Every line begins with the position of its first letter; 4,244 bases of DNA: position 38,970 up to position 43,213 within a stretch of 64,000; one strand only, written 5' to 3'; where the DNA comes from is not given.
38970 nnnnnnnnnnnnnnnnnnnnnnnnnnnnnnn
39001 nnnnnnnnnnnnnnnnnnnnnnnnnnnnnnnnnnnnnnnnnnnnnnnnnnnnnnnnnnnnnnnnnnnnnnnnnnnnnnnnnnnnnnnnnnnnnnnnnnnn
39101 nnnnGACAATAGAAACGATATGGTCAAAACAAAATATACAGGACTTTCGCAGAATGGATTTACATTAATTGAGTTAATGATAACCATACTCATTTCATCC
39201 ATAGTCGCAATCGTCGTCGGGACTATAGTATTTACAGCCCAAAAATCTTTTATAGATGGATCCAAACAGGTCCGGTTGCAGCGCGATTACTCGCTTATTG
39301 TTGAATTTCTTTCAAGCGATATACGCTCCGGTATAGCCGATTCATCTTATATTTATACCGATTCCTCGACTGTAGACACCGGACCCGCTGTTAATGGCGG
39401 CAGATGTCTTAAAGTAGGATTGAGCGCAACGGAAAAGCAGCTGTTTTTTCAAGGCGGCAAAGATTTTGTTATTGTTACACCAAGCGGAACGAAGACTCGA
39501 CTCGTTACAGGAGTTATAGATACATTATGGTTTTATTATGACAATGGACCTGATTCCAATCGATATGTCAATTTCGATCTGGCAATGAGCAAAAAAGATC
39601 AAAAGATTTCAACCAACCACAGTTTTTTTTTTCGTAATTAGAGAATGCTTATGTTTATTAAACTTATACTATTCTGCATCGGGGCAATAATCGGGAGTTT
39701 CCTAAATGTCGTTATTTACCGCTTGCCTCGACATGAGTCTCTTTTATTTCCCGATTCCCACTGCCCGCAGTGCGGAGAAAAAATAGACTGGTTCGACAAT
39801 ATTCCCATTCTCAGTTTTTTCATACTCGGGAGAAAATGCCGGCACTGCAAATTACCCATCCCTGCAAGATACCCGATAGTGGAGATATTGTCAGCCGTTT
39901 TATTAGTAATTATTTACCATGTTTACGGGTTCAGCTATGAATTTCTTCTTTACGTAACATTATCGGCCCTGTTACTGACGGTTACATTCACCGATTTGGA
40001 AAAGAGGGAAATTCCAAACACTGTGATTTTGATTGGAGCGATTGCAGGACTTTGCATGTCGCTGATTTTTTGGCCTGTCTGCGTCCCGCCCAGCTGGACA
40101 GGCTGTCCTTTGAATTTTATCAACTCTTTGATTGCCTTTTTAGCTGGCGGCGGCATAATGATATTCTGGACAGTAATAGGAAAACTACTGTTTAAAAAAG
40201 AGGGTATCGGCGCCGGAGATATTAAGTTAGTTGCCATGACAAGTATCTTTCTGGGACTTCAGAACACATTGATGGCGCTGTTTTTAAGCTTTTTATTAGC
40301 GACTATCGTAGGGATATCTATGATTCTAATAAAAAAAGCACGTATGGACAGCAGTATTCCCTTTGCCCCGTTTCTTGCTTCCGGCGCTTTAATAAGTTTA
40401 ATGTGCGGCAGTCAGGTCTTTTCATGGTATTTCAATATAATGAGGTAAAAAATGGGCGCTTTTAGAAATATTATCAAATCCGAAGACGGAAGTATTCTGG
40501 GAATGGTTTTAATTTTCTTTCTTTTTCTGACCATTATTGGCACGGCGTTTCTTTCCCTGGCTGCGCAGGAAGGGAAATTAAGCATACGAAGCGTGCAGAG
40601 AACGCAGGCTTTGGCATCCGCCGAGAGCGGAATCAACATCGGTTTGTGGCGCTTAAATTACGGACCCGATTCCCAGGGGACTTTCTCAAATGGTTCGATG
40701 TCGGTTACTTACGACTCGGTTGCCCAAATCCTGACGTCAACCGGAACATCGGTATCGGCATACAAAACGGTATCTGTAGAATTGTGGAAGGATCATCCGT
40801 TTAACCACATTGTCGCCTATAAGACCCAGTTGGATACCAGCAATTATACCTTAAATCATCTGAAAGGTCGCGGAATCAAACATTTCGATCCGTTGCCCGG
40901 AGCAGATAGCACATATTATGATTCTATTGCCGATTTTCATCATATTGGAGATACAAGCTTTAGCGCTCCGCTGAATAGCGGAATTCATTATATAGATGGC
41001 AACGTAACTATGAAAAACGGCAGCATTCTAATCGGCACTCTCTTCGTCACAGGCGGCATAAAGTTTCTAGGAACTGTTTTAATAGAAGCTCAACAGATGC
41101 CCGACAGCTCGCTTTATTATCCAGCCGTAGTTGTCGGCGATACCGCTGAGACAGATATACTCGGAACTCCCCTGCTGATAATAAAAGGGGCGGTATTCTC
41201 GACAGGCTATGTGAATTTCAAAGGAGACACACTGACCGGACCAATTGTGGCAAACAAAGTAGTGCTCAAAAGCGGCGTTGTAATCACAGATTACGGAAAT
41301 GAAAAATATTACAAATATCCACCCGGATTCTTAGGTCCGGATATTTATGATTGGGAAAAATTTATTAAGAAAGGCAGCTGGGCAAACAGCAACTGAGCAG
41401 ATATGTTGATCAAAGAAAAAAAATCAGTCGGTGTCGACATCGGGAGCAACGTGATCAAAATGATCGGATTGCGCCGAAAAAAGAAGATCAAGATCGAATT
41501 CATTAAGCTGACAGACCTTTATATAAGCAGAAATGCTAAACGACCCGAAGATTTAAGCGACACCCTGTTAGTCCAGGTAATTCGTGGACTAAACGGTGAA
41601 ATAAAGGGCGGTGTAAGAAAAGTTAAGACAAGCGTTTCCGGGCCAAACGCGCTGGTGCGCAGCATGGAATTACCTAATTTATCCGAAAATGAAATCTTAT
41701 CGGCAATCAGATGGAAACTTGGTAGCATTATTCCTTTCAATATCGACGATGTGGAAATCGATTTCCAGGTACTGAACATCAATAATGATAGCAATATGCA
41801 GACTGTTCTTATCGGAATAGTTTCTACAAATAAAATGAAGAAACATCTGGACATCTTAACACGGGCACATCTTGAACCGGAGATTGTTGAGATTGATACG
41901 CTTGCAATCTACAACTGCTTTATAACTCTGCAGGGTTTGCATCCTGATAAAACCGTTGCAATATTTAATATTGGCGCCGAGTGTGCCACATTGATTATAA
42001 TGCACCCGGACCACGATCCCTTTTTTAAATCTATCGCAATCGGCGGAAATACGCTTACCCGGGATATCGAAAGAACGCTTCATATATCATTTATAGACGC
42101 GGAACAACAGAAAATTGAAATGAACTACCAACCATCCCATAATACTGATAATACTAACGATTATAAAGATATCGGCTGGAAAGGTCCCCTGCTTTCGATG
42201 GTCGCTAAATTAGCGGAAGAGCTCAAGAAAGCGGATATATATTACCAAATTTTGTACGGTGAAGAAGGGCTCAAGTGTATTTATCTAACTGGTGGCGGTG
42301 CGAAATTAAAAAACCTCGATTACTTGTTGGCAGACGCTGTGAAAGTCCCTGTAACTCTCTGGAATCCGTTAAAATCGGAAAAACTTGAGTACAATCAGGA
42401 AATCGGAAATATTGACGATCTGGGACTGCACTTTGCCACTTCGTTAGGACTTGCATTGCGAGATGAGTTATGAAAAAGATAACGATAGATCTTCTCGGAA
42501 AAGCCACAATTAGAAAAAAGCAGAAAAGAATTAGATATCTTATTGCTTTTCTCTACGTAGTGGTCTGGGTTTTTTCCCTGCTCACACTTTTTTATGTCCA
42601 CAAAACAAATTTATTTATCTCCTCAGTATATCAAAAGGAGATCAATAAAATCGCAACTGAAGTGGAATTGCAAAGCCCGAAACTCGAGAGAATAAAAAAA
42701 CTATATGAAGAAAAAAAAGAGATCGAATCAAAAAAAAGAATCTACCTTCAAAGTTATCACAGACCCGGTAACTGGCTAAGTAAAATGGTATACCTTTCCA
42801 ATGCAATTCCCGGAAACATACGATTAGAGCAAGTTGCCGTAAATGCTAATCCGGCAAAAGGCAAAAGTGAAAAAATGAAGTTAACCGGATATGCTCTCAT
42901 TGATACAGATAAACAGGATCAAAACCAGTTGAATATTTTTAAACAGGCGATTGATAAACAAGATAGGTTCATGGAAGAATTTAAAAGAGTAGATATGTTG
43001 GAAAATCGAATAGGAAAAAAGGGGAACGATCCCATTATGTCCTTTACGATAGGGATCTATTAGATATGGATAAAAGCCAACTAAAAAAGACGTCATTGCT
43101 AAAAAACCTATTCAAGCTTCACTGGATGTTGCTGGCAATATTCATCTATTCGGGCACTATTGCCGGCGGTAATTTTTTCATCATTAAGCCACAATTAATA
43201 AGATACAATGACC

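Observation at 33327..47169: Self-contained, PilT-less type IV filament locus with its own regulators and unassigned accessory genes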

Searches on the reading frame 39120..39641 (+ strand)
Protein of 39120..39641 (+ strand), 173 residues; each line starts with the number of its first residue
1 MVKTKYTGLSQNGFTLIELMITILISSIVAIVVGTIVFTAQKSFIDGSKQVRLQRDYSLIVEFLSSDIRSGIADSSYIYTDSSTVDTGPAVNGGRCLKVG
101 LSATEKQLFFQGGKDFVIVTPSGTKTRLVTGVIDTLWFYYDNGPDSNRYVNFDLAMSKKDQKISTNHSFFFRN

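Call 4: search_protein_families(library=pfam, proteins=[window:39120-39641:+], max_evalue=0.01)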
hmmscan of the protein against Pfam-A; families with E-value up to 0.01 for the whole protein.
window:39120-39641:+ (173 aa): 1 family
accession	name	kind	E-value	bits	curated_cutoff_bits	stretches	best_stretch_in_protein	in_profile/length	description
PF07963.17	N_methyl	-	4.5e-07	29.6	21.2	1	10-33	3-26/27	Prokaryotic N-terminal methylation motif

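Call 7: search_protein_families(library=ncbifam, proteins=[window:39120-39641:+], max_evalue=0.01)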
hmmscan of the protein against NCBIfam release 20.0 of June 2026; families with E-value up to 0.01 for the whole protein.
window:39120-39641:+ (173 aa): 9 families
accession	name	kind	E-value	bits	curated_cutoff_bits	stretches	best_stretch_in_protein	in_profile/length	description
TIGR02532.1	IV_pilin_GFxxxE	domain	1.7e-06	27.6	16.3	1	11-33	1-23/24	prepilin-type N-terminal cleavage/methylation domain-containing protein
NF007848.0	PRK10557.1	equivalog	1.9e-05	24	120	1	7-69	6-68/192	prepilin peptidase-dependent protein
TIGR02599.1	TIGR02599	subfamily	0.00013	21.4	256.5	1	13-83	1-71/361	Verru_Chthon cassette protein C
TIGR01708.2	typeII_sec_gspH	equivalog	0.00019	21.4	80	1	11-42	1-29/169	type II secretion system minor pseudopilin GspH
NF041002.1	pilin_ComGF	equivalog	0.00031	21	80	1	11-71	1-59/139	competence type IV pilus minor pilin ComGF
NF040982.1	ComGD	equivalog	0.001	19.5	70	1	11-57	1-47/139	competence type IV pilus minor pilin ComGD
NF040999.1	pilin_ComGC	equivalog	0.0049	17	75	1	11-33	1-23/84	competence type IV pilus major pilin ComGC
NF007800.0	PRK10506.1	equivalog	0.0049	16.7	158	1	10-41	7-37/163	prepilin peptidase-dependent protein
NF007862.0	PRK10574.1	equivalog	0.0052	16.9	138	1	10-31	3-24/145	prepilin peptidase-dependent pilin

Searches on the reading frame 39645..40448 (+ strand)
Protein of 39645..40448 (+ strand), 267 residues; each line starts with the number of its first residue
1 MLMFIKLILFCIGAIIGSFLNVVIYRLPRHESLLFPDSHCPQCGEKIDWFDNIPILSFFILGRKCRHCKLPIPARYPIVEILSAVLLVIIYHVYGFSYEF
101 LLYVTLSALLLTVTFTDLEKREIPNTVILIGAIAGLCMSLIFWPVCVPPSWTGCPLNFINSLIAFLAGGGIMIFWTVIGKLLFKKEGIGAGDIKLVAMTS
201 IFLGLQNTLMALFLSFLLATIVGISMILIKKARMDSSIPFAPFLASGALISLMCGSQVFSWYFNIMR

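Call 4: search_protein_families(library=pfam, proteins=[window:39645-40448:+], max_evalue=0.01)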
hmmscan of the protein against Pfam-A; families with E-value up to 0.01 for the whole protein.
window:39645-40448:+ (267 aa): 3 families
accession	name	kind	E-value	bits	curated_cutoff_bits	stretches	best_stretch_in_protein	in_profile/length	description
PF06750.18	A24_N_bact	-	5.1e-34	116.6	23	1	12-92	2-82/84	Bacterial Peptidase A24 N-terminal domain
PF01478.23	Peptidase_A24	-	3.2e-16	60.1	26.5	1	106-224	3-104/104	Type IV leader peptidase family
PF19108.5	DUF5795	-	0.004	17.6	27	1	37-69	36-68/74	Family of unknown function (DUF5795)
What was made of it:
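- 39645..40448 (+): Bifunctional-type prepilin peptidase (PilD). A24_N_bact and Peptidase_A24 (call 4).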

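Call 93: search_protein_families(library=ncbifam, proteins=[window:39645-40448:+], max_evalue=0.01)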
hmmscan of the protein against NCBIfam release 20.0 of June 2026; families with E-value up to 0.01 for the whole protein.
window:39645-40448:+ (267 aa): 0 families

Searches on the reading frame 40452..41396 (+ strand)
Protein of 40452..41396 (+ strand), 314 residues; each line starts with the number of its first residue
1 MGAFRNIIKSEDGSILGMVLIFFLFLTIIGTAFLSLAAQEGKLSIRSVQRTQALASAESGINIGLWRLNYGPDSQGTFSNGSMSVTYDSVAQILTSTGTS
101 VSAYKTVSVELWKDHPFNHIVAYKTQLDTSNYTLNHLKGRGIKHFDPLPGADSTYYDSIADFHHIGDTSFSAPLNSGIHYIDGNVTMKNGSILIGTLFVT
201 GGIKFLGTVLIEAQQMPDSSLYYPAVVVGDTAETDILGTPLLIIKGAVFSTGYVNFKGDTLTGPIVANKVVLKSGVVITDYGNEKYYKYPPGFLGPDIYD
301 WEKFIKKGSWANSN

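Call 4: search_protein_families(library=pfam, proteins=[window:40452-41396:+], max_evalue=0.01)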
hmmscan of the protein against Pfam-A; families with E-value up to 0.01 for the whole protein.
window:40452-41396:+ (314 aa): 0 families
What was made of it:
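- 40452..41396 (+): PilX/GspK-position minor pilin without Glu5: an N-terminal helix plus a beta-solenoid domain. This is the signature gene of the cluster. No Pfam hit (call 4).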

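Call 7: search_protein_families(library=ncbifam, proteins=[window:40452-41396:+], max_evalue=0.01)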
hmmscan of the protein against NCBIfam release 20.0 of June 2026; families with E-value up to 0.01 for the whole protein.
window:40452-41396:+ (314 aa): 0 families

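Call 34: find_homologous_proteins(query=window:40452-41396:+, max_evalue=0.001)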
Query window:40452-41396:+ (314 aa): 34 proteins with E <= 0.001 among 1850 candidates.
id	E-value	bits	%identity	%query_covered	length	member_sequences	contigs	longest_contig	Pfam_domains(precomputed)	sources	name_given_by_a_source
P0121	1.0e-205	700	100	100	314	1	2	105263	-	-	-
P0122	2.9e-188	643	90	100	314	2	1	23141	-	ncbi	-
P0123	3.5e-184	630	89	99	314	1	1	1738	-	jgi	-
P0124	7.6e-183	625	89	100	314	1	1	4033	-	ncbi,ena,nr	ncbi:MAG: pilus assembly PilX N-terminal domain-containing protein [Candidatus Marinimicrobia bacter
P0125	1.3e-181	621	88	100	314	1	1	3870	-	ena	-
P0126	2.3e-179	614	86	100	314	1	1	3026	-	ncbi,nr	ncbi:MAG: pilus assembly PilX N-terminal domain-containing protein [Candidatus Marinimicrobia bacter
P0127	2.0e-177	607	87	99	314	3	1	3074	-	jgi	jgi:Tfp pilus assembly protein PilX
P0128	3.6e-177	607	85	100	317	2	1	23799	-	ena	-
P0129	3.1e-176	603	86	100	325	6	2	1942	-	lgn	-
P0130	5.4e-170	583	85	99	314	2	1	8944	-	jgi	-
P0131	2.5e-166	571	82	100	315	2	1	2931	-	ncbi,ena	-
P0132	4.7e-149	514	73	100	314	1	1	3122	-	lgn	-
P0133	1.6e-138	480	70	99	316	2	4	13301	-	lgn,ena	-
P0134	1.0e-123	431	66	100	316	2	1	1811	-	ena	-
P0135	1.1e-122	428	64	100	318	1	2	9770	-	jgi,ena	-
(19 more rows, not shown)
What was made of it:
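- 40452..41396 (+): Homologues are named PilX N-terminal domain proteins (call 34).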

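Call 39: predict_structure(alignment_id=A1)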
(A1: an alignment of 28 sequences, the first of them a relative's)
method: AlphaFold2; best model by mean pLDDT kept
length: 314 residues; sequences in the alignment: 28
mean_pLDDT: 86.2   pTM: 0.71
mean pLDDT of the five models: 86.2, 85.6, 85.4, 84.8, 84.4
residues with pLDDT >= 90: 144; 70-90: 145; 50-70: 14; < 50: 11
segments of 3 or more residues with pLDDT < 50: 232-238
pLDDT, mean of each block of 10 residues (from residue 1): 50 72 87 87 89 94 94 89 92 94 93 92 87 85 91 92 93 94 90 93 86 89 87 49 88 81 90 82 86 83 91 88
secondary structure, 60 per line:
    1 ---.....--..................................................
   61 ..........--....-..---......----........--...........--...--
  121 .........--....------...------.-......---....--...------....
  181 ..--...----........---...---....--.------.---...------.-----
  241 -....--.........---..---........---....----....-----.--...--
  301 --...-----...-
elements in order: H4-8 H11-70 H73-76 E83-88 E93-100 E103-113 E121-129 E132-135 E142-144 H153-158 E162-165 E168-170 E177-182 E185-187 E192-199 E203-205 E209-212 E226-228 E242-245 E248-256 E265-272 E276-279 H284-287 E303-305 E311-313
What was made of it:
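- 40452..41396 (+): AF2 model pLDDT 86 (call 39).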

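Call 48: fold_search(model_id=the predicted structure, library=pdb)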
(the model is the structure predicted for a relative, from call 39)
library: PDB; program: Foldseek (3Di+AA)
matches with E <= 10: 115; with E <= 0.001: 0
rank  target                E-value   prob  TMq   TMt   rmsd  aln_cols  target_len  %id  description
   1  6qvi_B                1.0e-02  0.84  0.26  0.19  12.8       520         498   10  Crystal structure of competence-associated pilin ComZ from Thermus thermophilus (released 2019-05-29)
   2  6eio                  2.0e-02  0.91  0.26  0.34  10.2       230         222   16  Crystal structure of an ice binding protein from an Antarctic Biological Consortium (released 2018-03-28)
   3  6qvi_C                2.2e-02  0.44  0.19  0.14  15.6       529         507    9  Crystal structure of competence-associated pilin ComZ from Thermus thermophilus (released 2019-05-29)
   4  3uyv_A                4.8e-02  0.69  0.23  0.30   9.7       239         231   11  Crystal structure of a glycosylated ice-binding protein (LeIBP) from Arctic yeast (released 2012-02-29)
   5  6qvi_A                2.1e-01  0.47  0.32  0.22  12.2       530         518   10  Crystal structure of competence-associated pilin ComZ from Thermus thermophilus (released 2019-05-29)
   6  8jle_A                2.1e-01  0.11  0.10  0.22  11.9       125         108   10  Cryo-EM structure of SV2A LD4 in complex with BoNT/A2 Hc in the SV2A-levetiracetam-BoNT/A2 Hc complex (released 2024-05-01)
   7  6a8k                  2.4e-01  0.60  0.27  0.33   9.5       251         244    9  Crystal structure of Ice-binding Protein from a Sea-Ice Microalga (released 2018-11-07)
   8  8x1p                  3.2e-01  0.23  0.21  0.28   9.9       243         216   12  Crystal structure of G160C/S176C mutant of FfIBP (released 2024-11-13)
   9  9f1r_A                4.4e-01  0.07  0.11  0.08  12.6       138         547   12  Cryo-EM structure of SV2B-Hc-A1 complex (released 2025-03-12)
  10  9f3c_A                5.1e-01  0.06  0.11  0.08  13.3       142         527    9  Low-resolution (5.4 angstrom) cryo-EM structure of SV2B-BoNT/A1 at pH 5.5 (released 2025-03-12)
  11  9fk5_E                5.7e-01  0.02  0.07  0.06  20.5       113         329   12  Zebrafish Betaglycan Orphan Domain (zfBGo) in complex with TGF-B3 and extracellular domains of TGFBRI and TGFBRII (released 2025-03-12)
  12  9fyq_A                6.3e-01  0.08  0.14  0.09  11.5       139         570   12  Cryo-EM structure of native SV2A in complex with TeNT-Hc, gangliosides and Pro-Macrobody 5 (released 2025-05-21)
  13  8jlc_A                6.3e-01  0.07  0.10  0.07  12.3       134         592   11  Cryo-EM structure of SV2A in complex with BoNT/A2 Hc and levetiracetam (released 2024-05-01)
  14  4wa0                  8.1e-01  0.06  0.15  0.14  20.4       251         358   11  The structure of a possible adhesin C-terminal domain from Caldicellulosiruptor kronotskyensis (released 2015-03-04)
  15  4z06_B                8.1e-01  0.05  0.13  0.18  18.0       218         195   11  C. bescii Family 3 pectate lyase double mutant K108A/R133A in complex with ALPHA-D-GALACTOPYRANURONIC ACID (released 2015-12-23)
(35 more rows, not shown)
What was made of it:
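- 40452..41396 (+): The best Foldseek hit, Thermus ComZ, is weak (E 0.01) (call 48).
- Tried and rejected: The ComZ match is weak (call 48).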

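Call 53: find_related_loci(query=A1, collection=genome_contigs, flank=10000)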
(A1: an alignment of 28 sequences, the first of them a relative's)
Query A1 (314 aa) in genome_contigs; peptide patterns used: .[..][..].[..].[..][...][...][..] (x = any residue, [..] = any of these).
19 stretches matched a pattern; 10 encode a relative of the query (tblastn E <= 1e-3); 10 distinct loci.
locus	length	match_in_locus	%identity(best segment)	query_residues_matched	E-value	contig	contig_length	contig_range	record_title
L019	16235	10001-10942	90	1-314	0e+0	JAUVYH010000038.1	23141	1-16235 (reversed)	MAG: Candidatus Neomarinimicrobiota bacterium isolate CSMAG_1237 CSMAG_1237_k141_825742_length_23141_cov_7.9933, whole g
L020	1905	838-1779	89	1-314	0e+0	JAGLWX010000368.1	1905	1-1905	MAG: Candidatus Neomarinimicrobiota bacterium isolate RS_12_34 ZL285.bin.34.fa_368, whole genome shotgun sequence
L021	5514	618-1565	86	1-314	1e-179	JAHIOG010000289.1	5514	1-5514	MAG: bacterium isolate KR13_S3.mb.119 KR13_S3.mb.119_k141_254651, whole genome shotgun sequence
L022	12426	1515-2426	71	9-310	5e-143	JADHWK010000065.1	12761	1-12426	MAG: candidate division KSB1 bacterium isolate BS750m-G25 BS-750m-C8696, whole genome shotgun sequence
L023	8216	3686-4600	57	8-312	4e-115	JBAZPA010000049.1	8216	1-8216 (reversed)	MAG: archaeon isolate SO_2017_SWC_19 scaffold_7497_c1_LP-4_2017, whole genome shotgun sequence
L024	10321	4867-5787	55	8-313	1e-113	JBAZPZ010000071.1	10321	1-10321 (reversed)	MAG: Candidatus Neomarinimicrobiota bacterium isolate SO_2017_SWC_41 scaffold_5605_c1_LP-4_2017, whole genome shotgun se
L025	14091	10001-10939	55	4-314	9e-112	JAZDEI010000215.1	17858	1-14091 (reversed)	MAG: Candidatus Neomarinimicrobiota bacterium isolate MEGAHIT-group-0.133 k141_1395048, whole genome shotgun sequence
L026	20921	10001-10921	55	9-310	3e-108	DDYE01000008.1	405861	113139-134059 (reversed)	MAG TPA_asm: Candidatus Marinimicrobia bacterium UBA2242 UBA2242_contig_192, whole genome shotgun sequence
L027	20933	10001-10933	49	7-314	3e-93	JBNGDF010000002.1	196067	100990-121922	MAG: Fidelibacterota bacterium isolate E05-020 bin82.fa-2, whole genome shotgun sequence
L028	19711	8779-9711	49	7-314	1e-92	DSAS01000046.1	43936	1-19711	MAG TPA_asm: Candidatus Neomarinimicrobiota bacterium isolate SpSt-1154 Ga0129302_1000205, whole genome shotgun sequence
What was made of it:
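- On Bacteroidetes T4aP-derived "T2SS": The single genome scan was spent on the 314-aa marker and returned only Marinimicrobia-type loci (call 53).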

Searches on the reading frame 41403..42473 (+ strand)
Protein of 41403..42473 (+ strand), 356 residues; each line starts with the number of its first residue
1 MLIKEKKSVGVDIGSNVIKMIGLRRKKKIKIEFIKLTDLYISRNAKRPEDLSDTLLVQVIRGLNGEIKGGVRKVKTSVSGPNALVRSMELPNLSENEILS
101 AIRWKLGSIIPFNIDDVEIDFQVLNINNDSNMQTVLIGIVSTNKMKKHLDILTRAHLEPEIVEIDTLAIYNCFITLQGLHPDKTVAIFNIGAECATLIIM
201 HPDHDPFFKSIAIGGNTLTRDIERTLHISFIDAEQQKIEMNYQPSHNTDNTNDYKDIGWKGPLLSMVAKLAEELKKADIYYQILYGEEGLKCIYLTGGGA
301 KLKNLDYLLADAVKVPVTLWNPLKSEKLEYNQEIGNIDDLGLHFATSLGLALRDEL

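Call 5: search_protein_families(library=pfam, proteins=[window:41403-42473:+], max_evalue=0.01)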
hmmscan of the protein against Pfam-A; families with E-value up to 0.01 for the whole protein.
window:41403-42473:+ (356 aa): 4 families
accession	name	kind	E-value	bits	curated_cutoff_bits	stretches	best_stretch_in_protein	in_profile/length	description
PF11104.14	PilM_2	-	3.8e-40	138.3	27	1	10-354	1-339/340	Type IV pilus assembly protein PilM;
PF14450.12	FtsA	-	3.8e-12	47.1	31.8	1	189-323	4-113/127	Cell division protein FtsA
PF06723.19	MreB_Mbl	-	0.0003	20.2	27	1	291-319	275-303/327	MreB/Mbl protein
PF05134.19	T2SSL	-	0.0048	16.8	25.5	1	70-169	45-138/231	Type II secretion system (T2SS), protein L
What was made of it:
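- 41403..42473 (+): PilM (actin-like cytoplasmic alignment protein). PilM_2 138 bits (call 5).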

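Call 7: search_protein_families(library=ncbifam, proteins=[window:41403-42473:+], max_evalue=0.01)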
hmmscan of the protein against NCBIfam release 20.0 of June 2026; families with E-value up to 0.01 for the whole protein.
window:41403-42473:+ (356 aa): 5 families
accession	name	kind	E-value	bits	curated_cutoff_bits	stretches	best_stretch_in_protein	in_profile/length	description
TIGR01175.1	pilM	subfamily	6.1e-41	140.6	133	1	7-354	4-347/348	type IV pilus assembly protein PilM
NF045709.1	Amuc_1101_fam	equivalog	5e-33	114.8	650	1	56-353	54-348/608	Amuc_1101 family PilM-like pilus complex protein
TIGR01174.1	ftsA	equivalog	1.2e-10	41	175.85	1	140-321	155-346/371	cell division protein FtsA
NF010539.0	PRK13927.1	subfamily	0.00038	19.5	293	1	291-320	282-311/339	rod shape-determining protein MreB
TIGR00904.1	mreB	subfamily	0.0016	17.5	365.75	1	291-320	282-311/334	MreB/Mrl family cell shape determining protein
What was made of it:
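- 41403..42473 (+): TIGR01175 scores 140.6, above its cutoff of 133 (call 7).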

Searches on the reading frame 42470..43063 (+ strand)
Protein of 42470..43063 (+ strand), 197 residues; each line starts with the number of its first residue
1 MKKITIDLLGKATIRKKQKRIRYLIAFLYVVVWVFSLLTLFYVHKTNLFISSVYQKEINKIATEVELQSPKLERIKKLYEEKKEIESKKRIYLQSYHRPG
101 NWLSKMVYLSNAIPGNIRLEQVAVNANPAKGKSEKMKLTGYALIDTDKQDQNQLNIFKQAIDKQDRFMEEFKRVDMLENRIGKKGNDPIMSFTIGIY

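Call 5: search_protein_families(library=pfam, proteins=[window:42470-43063:+], max_evalue=0.01)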
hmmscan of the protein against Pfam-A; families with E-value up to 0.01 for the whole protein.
window:42470-43063:+ (197 aa): 0 families

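Call 93: search_protein_families(library=ncbifam, proteins=[window:42470-43063:+], max_evalue=0.01)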
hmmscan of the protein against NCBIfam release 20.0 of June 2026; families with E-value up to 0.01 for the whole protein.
window:42470-43063:+ (197 aa): 0 families
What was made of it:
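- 42470..43063 (+): PilN-like bitopic protein with an N-terminal I-x-LL + basic motif. No HMM hit (calls 5, 93).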
